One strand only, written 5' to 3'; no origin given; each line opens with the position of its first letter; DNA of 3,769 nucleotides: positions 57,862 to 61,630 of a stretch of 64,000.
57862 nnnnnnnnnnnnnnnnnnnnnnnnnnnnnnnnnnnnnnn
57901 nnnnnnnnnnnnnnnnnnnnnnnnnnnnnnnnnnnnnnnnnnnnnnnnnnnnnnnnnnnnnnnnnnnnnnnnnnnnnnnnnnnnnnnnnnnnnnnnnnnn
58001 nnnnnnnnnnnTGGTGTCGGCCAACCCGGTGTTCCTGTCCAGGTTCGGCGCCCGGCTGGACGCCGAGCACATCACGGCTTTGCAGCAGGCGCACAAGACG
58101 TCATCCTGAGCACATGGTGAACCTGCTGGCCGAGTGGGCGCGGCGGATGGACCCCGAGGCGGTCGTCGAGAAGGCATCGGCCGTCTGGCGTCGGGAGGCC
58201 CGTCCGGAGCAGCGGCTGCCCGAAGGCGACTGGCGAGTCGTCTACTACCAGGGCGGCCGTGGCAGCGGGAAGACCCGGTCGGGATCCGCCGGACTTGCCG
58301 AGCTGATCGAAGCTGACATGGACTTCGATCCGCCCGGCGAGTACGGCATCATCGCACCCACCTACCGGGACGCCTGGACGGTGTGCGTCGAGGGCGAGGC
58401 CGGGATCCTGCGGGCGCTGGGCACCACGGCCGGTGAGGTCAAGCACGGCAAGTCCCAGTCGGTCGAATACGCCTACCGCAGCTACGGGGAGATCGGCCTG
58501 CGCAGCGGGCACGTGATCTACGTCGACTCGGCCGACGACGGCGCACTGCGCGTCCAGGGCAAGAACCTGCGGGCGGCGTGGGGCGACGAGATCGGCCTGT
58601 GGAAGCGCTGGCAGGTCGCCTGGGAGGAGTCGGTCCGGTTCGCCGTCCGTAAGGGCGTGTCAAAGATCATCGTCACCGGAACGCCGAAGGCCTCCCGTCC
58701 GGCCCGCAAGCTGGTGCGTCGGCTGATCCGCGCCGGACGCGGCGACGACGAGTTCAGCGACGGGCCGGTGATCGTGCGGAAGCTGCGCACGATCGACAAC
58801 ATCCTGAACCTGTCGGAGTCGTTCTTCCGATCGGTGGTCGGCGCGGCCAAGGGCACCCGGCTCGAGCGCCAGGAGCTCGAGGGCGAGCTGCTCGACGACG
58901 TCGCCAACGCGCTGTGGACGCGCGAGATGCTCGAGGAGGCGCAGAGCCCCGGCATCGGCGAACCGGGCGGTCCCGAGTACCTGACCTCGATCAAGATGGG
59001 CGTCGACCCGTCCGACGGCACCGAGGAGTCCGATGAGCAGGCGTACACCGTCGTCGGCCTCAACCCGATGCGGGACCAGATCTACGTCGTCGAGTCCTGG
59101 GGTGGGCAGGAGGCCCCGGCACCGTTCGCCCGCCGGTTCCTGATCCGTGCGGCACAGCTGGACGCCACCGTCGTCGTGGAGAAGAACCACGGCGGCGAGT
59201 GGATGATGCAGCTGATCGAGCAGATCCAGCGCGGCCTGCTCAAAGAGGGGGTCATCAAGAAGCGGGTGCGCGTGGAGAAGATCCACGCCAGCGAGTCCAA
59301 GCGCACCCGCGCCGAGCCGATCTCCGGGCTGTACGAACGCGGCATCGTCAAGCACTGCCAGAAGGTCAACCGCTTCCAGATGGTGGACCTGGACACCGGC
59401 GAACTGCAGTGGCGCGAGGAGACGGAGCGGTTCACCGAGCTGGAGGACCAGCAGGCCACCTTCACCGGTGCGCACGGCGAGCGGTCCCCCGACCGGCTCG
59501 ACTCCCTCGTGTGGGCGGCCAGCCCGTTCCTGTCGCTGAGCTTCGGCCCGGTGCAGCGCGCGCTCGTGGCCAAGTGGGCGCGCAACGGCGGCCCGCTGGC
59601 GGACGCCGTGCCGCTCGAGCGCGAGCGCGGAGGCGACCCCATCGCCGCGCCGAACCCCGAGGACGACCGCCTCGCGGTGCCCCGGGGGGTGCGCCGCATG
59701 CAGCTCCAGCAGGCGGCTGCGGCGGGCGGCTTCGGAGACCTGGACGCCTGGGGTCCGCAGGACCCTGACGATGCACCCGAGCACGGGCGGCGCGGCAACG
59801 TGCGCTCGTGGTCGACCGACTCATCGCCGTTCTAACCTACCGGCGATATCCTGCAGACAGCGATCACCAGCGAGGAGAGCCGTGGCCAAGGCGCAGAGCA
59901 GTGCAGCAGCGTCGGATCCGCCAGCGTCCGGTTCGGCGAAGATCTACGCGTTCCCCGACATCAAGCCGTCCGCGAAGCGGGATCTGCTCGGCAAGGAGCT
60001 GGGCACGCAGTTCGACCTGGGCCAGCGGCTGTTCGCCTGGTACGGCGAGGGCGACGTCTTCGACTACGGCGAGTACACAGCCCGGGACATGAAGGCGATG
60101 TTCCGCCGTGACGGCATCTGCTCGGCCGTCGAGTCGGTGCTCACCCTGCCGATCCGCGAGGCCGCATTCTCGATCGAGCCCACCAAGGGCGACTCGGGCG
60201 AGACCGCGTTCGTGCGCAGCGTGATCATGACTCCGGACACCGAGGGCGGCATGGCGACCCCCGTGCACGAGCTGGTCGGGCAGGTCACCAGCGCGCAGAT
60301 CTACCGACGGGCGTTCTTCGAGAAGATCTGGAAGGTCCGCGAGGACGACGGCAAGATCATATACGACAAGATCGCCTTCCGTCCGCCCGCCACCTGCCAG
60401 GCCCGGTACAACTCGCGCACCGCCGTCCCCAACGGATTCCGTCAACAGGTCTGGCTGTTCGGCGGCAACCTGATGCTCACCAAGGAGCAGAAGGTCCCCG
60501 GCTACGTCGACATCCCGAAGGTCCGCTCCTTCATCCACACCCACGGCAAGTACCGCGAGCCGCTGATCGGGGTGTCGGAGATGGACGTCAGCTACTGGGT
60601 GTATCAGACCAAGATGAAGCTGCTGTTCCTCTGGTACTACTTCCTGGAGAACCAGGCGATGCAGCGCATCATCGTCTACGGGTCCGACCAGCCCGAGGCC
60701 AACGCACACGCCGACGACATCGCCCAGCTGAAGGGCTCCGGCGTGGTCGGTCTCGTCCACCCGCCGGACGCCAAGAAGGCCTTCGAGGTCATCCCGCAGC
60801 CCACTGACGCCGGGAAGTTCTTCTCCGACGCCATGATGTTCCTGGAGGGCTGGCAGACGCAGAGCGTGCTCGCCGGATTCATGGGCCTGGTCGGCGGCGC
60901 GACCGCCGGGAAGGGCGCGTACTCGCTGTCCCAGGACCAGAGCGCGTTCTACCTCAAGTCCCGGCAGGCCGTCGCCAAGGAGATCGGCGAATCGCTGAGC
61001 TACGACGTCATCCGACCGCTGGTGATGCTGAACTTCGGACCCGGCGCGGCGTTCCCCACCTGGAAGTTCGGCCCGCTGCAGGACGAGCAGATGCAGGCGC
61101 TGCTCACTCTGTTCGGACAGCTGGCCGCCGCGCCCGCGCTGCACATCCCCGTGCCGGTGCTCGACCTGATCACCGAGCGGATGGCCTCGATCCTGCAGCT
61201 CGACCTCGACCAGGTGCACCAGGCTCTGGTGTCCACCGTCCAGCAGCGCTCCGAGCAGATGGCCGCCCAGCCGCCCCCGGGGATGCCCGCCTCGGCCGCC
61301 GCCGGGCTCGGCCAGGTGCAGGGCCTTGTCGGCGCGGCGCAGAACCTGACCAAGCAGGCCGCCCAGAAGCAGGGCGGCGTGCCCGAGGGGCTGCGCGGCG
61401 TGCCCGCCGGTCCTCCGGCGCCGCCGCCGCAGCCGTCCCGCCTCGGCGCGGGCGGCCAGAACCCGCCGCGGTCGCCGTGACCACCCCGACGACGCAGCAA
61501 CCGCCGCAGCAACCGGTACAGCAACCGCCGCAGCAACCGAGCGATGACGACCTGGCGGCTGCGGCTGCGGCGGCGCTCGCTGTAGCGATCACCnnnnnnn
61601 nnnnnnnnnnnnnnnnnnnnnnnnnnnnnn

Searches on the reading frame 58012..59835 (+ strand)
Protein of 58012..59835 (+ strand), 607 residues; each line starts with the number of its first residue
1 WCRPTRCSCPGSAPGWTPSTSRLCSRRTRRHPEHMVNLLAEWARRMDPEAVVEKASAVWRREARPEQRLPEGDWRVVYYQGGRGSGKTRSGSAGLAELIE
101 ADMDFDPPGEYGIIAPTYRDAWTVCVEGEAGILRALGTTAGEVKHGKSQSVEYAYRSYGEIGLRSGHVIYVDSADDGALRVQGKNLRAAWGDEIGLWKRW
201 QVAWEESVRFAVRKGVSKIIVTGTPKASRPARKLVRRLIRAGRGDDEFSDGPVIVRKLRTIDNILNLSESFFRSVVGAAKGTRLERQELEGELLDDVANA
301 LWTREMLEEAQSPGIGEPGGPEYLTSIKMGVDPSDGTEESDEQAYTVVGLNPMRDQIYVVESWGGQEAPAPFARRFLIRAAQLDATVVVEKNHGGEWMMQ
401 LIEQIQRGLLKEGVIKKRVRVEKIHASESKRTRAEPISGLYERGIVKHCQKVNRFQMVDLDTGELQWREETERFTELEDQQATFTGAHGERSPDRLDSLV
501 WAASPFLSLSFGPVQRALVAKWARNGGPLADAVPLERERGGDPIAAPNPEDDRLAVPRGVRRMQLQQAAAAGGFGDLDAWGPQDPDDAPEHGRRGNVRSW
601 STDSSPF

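Call 11: search_protein_families(library=phrogs, proteins=[window:58012-59835:+], max_evalue=0.001)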
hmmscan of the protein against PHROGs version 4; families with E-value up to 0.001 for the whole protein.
window:58012-59835:+ (607 aa): 3 families
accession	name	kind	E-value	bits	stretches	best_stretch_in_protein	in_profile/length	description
phrog_38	-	head and packaging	1.8e-20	74.2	1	313-531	542-722/760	terminase large subunit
phrog_979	-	head and packaging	1.1e-17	65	1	261-503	374-596/642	terminase large subunit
phrog_2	-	head and packaging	3.1e-14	53.7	1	32-510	248-596/807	terminase large subunit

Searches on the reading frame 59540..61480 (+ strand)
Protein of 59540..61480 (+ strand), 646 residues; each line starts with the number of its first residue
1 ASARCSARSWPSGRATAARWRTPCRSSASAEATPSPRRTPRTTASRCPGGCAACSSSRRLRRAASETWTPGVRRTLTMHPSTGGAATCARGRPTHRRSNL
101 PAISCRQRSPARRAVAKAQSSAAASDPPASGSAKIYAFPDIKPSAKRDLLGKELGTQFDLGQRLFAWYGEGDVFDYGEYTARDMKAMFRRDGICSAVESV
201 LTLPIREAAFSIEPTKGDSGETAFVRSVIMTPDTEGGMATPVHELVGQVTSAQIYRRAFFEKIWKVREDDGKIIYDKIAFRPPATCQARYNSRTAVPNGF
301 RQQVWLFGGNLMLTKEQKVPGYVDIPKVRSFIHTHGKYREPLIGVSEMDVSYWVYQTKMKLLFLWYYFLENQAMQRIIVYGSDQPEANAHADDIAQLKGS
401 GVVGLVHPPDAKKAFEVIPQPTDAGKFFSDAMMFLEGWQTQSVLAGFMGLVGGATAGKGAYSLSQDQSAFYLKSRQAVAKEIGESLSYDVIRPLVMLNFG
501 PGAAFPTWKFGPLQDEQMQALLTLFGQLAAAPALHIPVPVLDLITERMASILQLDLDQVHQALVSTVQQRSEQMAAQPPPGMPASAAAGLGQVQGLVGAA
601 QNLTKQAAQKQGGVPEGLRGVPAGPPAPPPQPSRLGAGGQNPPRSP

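Call 11: search_protein_families(library=phrogs, proteins=[window:59540-61480:+], max_evalue=0.001)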
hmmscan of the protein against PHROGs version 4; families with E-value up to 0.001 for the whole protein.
window:59540-61480:+ (646 aa): 1 family
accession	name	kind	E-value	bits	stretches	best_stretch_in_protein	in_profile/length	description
phrog_113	-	head and packaging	5.3e-29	102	1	187-604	75-437/1272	portal protein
